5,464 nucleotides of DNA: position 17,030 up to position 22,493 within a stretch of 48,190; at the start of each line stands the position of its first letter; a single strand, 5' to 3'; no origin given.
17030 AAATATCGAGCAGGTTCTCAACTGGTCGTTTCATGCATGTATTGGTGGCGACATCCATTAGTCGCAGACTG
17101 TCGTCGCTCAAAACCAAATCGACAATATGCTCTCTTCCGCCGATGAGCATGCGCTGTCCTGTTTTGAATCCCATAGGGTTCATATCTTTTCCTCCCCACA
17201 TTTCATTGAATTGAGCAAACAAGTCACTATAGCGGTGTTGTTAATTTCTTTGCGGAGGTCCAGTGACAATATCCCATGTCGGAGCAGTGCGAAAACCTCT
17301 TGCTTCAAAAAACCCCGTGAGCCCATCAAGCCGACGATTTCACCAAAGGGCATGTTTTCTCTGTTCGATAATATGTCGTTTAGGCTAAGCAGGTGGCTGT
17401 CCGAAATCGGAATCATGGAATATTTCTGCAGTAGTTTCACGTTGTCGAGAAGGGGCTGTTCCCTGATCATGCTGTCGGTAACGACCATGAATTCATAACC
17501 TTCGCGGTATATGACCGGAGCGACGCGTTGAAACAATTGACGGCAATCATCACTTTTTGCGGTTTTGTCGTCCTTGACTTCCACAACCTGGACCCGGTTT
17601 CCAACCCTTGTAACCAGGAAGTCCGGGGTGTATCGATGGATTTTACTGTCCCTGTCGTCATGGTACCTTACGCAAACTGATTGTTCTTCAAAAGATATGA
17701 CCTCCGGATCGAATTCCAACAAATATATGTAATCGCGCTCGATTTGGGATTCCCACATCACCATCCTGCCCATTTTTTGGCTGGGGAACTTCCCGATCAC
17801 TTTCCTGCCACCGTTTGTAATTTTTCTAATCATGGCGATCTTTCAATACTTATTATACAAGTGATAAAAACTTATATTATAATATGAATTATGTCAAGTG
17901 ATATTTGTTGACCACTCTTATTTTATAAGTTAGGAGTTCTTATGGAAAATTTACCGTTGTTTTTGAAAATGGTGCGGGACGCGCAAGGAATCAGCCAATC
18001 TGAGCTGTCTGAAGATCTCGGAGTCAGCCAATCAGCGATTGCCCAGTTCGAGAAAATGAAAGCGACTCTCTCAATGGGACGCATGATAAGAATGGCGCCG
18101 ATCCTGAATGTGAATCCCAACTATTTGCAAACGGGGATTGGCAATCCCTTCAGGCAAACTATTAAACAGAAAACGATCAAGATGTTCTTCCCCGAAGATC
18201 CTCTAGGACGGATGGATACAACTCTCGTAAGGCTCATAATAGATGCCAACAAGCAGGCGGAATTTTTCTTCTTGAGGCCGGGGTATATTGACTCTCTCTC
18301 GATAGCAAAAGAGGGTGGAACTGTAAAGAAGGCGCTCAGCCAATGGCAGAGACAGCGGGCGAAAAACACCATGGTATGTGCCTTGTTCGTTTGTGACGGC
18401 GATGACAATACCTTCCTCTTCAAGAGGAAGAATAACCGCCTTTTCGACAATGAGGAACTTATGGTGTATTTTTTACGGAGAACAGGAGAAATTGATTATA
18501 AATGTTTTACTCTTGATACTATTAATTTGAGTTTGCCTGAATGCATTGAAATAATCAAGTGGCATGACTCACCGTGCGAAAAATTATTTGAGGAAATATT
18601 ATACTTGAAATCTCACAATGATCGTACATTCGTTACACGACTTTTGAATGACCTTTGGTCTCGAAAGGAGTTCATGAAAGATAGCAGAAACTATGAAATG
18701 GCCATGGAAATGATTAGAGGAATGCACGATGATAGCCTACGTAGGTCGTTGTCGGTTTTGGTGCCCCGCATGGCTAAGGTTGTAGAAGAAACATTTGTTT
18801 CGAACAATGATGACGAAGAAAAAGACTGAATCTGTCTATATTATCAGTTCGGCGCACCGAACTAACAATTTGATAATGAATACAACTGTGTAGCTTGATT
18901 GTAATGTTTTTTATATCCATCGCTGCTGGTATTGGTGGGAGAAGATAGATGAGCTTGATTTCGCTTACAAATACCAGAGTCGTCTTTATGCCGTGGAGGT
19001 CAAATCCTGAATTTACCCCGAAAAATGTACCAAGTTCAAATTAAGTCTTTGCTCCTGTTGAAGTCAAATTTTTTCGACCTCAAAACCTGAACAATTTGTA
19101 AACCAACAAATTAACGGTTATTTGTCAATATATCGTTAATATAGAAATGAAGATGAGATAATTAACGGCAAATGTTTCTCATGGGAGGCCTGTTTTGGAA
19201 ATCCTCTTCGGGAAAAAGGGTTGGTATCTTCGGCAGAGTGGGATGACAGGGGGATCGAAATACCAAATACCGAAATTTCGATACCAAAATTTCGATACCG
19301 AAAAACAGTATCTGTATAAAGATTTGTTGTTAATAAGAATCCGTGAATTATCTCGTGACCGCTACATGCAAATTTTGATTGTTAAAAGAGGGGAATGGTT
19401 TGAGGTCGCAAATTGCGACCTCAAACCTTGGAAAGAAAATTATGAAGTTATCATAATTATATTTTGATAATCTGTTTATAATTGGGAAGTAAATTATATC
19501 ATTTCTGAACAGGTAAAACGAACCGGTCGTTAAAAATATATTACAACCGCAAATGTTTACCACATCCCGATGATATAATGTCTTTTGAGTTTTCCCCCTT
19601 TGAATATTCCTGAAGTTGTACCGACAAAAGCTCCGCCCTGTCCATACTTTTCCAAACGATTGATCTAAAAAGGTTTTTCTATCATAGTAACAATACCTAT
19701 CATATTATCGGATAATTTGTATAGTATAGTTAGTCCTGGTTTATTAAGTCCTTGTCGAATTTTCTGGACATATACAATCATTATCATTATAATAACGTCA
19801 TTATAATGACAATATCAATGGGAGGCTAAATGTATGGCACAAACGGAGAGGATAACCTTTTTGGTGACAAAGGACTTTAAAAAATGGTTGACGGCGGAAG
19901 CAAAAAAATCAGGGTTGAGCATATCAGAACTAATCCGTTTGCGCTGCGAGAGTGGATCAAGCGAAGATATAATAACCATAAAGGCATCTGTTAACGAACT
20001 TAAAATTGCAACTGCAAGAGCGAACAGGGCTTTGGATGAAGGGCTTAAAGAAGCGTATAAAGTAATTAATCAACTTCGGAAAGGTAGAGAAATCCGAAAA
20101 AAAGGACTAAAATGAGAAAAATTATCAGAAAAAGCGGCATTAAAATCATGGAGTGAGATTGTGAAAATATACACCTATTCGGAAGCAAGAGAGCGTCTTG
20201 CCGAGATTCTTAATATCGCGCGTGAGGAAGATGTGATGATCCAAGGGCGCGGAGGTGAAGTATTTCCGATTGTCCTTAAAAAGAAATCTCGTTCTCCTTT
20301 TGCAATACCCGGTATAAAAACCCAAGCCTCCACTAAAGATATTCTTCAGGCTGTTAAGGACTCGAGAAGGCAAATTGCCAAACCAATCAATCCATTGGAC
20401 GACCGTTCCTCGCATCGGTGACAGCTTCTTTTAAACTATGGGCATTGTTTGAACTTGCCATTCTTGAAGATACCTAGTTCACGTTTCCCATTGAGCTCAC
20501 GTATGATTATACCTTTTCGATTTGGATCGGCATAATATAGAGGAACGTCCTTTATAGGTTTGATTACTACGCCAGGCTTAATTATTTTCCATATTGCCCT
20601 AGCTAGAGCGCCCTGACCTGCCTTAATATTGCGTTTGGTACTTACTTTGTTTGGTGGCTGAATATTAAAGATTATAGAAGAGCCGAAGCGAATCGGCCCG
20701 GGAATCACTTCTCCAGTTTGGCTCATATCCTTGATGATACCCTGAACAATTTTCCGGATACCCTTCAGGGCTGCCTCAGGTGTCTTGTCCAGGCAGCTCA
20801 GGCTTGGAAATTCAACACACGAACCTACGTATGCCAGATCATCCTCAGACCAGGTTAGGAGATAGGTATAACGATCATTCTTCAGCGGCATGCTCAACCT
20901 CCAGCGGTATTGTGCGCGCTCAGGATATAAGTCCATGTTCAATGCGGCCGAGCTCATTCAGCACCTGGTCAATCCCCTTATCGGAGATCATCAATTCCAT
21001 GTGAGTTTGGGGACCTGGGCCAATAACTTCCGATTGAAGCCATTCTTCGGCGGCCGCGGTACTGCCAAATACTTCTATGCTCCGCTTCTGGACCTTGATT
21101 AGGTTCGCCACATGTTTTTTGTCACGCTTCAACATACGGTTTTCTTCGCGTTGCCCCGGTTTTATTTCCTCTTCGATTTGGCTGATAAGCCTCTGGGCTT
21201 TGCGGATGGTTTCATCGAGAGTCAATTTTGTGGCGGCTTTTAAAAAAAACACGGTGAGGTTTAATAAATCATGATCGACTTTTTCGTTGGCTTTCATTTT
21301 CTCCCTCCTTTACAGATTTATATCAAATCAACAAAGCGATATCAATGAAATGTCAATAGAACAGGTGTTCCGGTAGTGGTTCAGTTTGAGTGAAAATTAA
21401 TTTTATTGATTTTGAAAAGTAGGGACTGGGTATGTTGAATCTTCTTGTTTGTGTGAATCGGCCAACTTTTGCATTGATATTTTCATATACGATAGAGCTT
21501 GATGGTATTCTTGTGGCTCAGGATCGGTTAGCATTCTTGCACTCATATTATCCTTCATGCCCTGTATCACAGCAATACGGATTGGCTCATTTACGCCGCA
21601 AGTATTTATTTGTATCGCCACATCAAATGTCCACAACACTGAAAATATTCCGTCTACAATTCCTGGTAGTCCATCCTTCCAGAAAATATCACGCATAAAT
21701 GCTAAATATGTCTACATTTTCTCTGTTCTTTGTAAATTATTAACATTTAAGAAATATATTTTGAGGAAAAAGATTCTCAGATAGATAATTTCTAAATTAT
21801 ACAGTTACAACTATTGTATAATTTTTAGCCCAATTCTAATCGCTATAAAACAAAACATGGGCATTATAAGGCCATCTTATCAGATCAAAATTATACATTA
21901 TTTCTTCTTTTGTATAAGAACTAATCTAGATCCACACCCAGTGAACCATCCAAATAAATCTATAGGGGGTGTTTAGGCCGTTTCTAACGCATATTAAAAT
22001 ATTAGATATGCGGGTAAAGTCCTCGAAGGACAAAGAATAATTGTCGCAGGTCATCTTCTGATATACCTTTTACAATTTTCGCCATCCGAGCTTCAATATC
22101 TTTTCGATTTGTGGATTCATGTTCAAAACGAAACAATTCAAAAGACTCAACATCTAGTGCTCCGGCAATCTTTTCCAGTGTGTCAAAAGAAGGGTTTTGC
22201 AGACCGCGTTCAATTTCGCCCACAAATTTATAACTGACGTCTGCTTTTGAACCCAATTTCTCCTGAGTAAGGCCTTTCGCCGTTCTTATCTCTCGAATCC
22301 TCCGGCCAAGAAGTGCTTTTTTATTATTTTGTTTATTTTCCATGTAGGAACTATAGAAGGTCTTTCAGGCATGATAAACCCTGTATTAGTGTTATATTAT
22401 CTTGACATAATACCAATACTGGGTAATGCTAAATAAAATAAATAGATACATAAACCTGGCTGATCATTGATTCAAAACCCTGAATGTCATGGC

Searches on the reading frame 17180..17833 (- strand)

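Call 82: search_protein_families(library=pfam, proteins=[window:17180-17833:-], max_evalue=0.001)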
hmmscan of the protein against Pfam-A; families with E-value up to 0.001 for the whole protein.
window:17180-17833:- (217 aa): 1 family
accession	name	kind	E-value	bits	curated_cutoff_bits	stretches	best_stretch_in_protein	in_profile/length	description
PF08722.17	Tn7_TnsA-like_N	-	1.6e-09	38.6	26.5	1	42-119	1-84/85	TnsA-like endonuclease N terminal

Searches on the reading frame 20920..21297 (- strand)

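Call 82: search_protein_families(library=pfam, proteins=[window:20920-21297:-], max_evalue=0.001)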
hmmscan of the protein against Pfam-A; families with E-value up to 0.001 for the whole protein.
window:20920-21297:- (125 aa): 1 family
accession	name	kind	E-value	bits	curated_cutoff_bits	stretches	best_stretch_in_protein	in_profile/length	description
PF09722.15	Xre_MbcA_ParS_C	-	1.4e-07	31.8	24.5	1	75-122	4-51/51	Antitoxin Xre/MbcA/ParS C-terminal toxin-binding domain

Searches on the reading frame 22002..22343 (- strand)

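Call 82: search_protein_families(library=pfam, proteins=[window:22002-22343:-], max_evalue=0.001)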
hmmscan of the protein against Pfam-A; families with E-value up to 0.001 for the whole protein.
window:22002-22343:- (113 aa): 4 families
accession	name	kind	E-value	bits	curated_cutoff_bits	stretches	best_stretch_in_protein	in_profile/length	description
PF01381.28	HTH_3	-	7.2e-14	52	23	1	16-69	1-54/55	Helix-turn-helix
PF13560.12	HTH_31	-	1.8e-09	38.2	27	1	12-65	2-56/64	Helix-turn-helix domain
PF12844.13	HTH_19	-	3.7e-06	27.2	30.2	1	13-70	1-58/64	Helix-turn-helix domain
PF13443.12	HTH_26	-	2e-05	25.2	22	1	15-74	1-61/63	Cro/C1-type HTH DNA-binding domain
